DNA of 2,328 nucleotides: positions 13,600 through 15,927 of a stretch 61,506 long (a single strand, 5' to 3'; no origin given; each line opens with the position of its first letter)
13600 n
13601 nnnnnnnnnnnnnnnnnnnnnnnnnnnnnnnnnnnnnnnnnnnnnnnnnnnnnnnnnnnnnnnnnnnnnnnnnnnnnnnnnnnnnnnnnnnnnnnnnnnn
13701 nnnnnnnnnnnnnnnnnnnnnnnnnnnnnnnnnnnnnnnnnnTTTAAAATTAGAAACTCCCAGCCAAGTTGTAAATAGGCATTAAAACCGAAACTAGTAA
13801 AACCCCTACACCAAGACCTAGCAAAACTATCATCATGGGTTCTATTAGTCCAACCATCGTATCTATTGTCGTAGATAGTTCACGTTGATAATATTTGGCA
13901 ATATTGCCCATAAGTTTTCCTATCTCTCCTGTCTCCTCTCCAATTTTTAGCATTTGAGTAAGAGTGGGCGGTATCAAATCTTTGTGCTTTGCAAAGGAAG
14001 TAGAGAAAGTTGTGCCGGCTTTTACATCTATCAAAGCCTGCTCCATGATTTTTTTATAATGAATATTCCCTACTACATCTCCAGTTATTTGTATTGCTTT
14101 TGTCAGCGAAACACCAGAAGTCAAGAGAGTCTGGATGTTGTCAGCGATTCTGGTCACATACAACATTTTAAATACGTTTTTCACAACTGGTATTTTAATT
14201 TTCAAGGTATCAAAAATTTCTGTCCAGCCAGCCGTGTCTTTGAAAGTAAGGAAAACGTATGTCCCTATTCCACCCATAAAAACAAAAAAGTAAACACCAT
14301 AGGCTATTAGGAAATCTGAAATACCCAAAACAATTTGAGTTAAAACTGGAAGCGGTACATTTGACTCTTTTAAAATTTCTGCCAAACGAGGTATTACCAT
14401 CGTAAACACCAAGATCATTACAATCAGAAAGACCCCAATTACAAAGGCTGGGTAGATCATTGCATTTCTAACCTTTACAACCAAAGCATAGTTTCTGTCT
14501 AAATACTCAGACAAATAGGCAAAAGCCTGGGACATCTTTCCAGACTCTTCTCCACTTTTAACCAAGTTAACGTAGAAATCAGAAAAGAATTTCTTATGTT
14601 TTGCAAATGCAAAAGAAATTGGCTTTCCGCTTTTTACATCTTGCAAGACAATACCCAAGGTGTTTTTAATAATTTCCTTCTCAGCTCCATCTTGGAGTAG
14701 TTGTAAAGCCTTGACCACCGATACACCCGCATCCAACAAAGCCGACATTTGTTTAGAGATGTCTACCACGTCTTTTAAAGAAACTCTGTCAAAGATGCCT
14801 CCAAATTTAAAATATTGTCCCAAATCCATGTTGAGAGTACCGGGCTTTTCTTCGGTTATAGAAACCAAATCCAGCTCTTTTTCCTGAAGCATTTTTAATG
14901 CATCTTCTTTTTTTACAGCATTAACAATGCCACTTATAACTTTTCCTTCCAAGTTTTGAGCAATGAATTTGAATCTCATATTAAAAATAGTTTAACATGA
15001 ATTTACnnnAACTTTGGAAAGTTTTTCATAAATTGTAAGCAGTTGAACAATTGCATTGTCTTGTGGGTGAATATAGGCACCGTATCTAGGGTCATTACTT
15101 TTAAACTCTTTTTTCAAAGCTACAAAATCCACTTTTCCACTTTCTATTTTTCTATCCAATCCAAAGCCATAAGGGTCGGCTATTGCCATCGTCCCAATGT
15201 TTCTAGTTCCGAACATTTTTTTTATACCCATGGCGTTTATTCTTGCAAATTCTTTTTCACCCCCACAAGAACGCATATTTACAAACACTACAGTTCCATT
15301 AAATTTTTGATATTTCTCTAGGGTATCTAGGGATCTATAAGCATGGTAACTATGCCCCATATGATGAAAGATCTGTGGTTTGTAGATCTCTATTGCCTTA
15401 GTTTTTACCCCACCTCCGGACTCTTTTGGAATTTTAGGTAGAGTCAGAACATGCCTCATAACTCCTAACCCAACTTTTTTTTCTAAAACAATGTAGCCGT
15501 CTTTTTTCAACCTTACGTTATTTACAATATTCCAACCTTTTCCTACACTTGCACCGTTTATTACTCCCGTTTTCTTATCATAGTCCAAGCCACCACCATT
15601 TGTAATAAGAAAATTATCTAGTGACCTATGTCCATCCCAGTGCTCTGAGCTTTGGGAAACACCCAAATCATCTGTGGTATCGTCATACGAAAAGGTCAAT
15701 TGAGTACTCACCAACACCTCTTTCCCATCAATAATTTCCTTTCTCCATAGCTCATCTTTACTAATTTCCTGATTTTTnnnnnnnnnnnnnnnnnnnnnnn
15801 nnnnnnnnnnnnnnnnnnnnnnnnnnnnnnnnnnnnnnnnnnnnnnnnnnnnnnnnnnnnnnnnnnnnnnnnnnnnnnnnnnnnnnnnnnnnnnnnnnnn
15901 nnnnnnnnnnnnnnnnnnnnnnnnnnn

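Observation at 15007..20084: Two large tandem secreted paralogs (843 and 824 aa) embedded between pilT and pilC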

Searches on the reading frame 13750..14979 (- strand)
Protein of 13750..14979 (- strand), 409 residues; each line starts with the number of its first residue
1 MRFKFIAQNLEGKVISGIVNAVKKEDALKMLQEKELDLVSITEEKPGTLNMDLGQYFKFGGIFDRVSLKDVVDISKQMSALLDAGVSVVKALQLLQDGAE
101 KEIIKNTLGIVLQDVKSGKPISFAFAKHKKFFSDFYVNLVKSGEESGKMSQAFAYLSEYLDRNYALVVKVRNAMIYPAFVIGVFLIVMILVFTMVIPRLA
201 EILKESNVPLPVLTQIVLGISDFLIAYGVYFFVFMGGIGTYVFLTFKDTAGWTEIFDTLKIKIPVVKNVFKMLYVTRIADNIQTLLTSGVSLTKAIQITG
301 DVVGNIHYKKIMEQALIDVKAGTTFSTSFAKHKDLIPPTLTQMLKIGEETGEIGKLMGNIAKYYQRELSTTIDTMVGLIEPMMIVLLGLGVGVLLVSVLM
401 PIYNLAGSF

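Call 4: search_protein_families(library=pfam, proteins=[window:13750-14979:-], max_evalue=0.1)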
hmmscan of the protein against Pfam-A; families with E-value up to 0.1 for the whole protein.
window:13750-14979:- (409 aa): 2 families
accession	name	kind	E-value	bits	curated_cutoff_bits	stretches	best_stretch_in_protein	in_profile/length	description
PF00482.28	T2SSF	-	2.8e-57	192.5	25.2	2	76-197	3-125/125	Type II secretion system (T2SS), protein F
PF05198.21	IF3_N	-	0.0049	17.4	26.9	1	21-44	22-45/70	Translation initiation factor IF-3, N-terminal domain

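Call 54: find_related_loci(query=window:13750-14979:-, collection=genome_contigs, flank=10000)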
Query window:13750-14979:- (409 aa) in genome_contigs; peptide patterns used: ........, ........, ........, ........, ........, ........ (x = any residue, [..] = any of these).
143 stretches matched a pattern; 1 encode a relative of the query (tblastn E <= 1e-3); 1 distinct loci.
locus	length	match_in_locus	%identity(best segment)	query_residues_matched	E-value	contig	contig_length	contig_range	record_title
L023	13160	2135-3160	34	66-408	1e-64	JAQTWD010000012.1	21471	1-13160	MAG: Candidatus Paceibacterota bacterium isolate STC_102 NODE_5138_length_21471_cov_3.187406_Sandtown_C, whole genome sh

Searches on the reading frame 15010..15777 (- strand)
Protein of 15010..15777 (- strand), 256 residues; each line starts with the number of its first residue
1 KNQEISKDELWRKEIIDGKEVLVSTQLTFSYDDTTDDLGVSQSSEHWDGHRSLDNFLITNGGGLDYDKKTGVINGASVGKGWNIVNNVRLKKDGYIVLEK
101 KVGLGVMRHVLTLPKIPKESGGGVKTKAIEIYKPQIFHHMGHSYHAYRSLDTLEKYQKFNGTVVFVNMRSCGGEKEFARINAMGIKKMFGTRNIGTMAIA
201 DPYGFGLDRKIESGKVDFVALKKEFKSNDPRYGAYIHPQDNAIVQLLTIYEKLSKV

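Call 43: search_solved_structures(query=A3, max_evalue=10, show_alignments=2)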
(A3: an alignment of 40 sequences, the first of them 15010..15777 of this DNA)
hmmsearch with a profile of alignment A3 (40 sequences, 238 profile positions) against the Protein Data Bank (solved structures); distinct sequences matched with E-value up to 10: 1.
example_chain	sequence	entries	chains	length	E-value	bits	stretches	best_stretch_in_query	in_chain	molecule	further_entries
2ost_A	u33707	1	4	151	1.2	11.9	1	48-87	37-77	Putative endonuclease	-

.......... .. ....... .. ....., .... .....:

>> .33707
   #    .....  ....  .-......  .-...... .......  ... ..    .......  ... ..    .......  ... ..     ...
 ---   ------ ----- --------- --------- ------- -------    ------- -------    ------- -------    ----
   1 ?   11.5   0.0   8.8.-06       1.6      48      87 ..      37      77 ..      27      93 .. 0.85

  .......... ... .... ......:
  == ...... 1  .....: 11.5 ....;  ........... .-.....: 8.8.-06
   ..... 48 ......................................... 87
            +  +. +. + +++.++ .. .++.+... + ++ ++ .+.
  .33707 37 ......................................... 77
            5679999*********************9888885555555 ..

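Call 44: search_protein_families(library=pfam, alignment_id=A3, max_evalue=0.01)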
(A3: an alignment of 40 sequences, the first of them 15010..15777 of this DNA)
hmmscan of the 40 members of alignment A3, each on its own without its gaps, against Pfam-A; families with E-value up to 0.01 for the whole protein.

A. member 1, window:15010-15777:- (256 aa): 0 families

B. families by the number of members that match (of 40 scanned): 0 families

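Call 47: predict_structure(alignment_id=A3)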
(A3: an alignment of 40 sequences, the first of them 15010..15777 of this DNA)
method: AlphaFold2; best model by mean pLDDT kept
length: 256 residues; sequences in the alignment: 40
mean_pLDDT: 92.2   pTM: 0.90
mean pLDDT of the five models: 92.2, 91.2, 90.8, 89.8, 87.8
residues with pLDDT >= 90: 221; 70-90: 23; 50-70: 8; < 50: 4
segments of 3 or more residues with pLDDT < 50: 118-121
pLDDT, mean of each block of 10 residues (from residue 1): 95 96 97 89 93 96 94 94 85 87 97 67 72 96 94 94 96 97 97 93 96 97 94 96 94 90
secondary structure, 60 per line:
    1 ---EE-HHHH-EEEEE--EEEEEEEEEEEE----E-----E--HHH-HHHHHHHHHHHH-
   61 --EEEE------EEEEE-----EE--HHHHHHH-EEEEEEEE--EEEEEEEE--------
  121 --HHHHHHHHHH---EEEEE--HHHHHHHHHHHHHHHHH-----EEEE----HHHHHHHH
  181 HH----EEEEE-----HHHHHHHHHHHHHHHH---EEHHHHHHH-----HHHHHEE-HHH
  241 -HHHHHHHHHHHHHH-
elements in order: H7-10 E12-16 E19-30 H48-59 E63-66 E73-77 H87-93 E95-102 E105-112 H123-132 E136-140 H143-159 E165-168 H173-182 E187-191 H197-212 H218-224 H230-234 H242-255

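Call 49: fold_search(model_id=the predicted structure, library=pdb)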
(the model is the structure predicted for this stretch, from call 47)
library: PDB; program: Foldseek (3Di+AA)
matches with E <= 10: 1575; with E <= 0.001: 0
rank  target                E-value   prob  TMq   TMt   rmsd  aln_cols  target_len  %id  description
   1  3w5i_B                1.0e-03  0.92  0.32  0.38  14.5       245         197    7  Crystal structure of NfeoB from Gallionella capsiferriformans (released 2013-04-24)
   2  4zxp_A                3.3e-03  0.92  0.37  0.45   7.5       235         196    7  Crystal structure of Peptidyl- tRNA Hydrolase from Vibrio cholerae (released 2016-06-22)
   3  8fpx                  3.6e-03  0.66  0.26  0.34   8.9       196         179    9  Crystal structure of tumor related RhoA mutant A161P in complex with GDP (released 2024-06-05)
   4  3jza_A                4.1e-03  0.87  0.34  0.46   7.8       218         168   10  Crystal structure of human Rab1b in complex with the GEF domain of DrrA/SidM from Legionella pneumophila (released 2010-01-19)
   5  4arz_A                4.6e-03  0.84  0.36  0.33   9.1       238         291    9  The crystal structure of Gtr1p-Gtr2p complexed with GTP-GDP (released 2012-07-25)
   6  7qsc_B                5.0e-03  0.60  0.26  0.33   9.5       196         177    9  GTPase IN COMPLEX WITH GDP.MGF3- (released 2023-01-25)
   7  2wjj_B                6.0e-03  0.87  0.31  0.42   7.1       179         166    8  Structure and function of the FeoB G-domain from Methanococcus jannaschii (released 2009-07-28)
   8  2wwx_A                6.4e-03  0.77  0.33  0.44   7.5       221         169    9  Crystal structure of the SidM/DrrA(GEF/GDF domain)-Rab1(GTPase domain) complex (released 2009-12-08)
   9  2ot3_B                6.9e-03  0.85  0.32  0.46   6.4       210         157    6  Crystal structure of rabex-5 VPS9 domain in complex with nucleotide free RAB21 (released 2007-04-24)
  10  3l0i_D                6.9e-03  0.80  0.34  0.44   7.4       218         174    9  Complex structure of SidM/DrrA with the wild type Rab1 (released 2009-12-22)
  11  8fn0_B                6.9e-03  0.57  0.24  0.28  10.4       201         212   10  CryoEM structure of Go-coupled NTSR1 with a biased allosteric modulator (released 2023-03-29)
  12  7wt6                  7.4e-03  0.77  0.21  0.26   6.8       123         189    9  Crystal structure of full-length peptidyl-tRNA hydrolase from Mycobacterium tuberculosis (released 2022-04-13)
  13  2atx_A                7.9e-03  0.47  0.26  0.32  11.1       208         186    9  Crystal Structure of the TC10 GppNHp complex (released 2005-09-13)
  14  2z2j_B                1.0e-02  0.82  0.22  0.29   5.9       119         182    9  Crystal structure of Peptidyl-tRNA hydrolase from Mycobacterium tuberculosis (released 2007-07-24)
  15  5o74_J                1.1e-02  0.82  0.30  0.42   7.4       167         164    6  Crystal structure of human Rab1b covalently bound to the GEF domain of DrrA/SidM from Legionella pneumophila in the pr (released 2017-10-11)
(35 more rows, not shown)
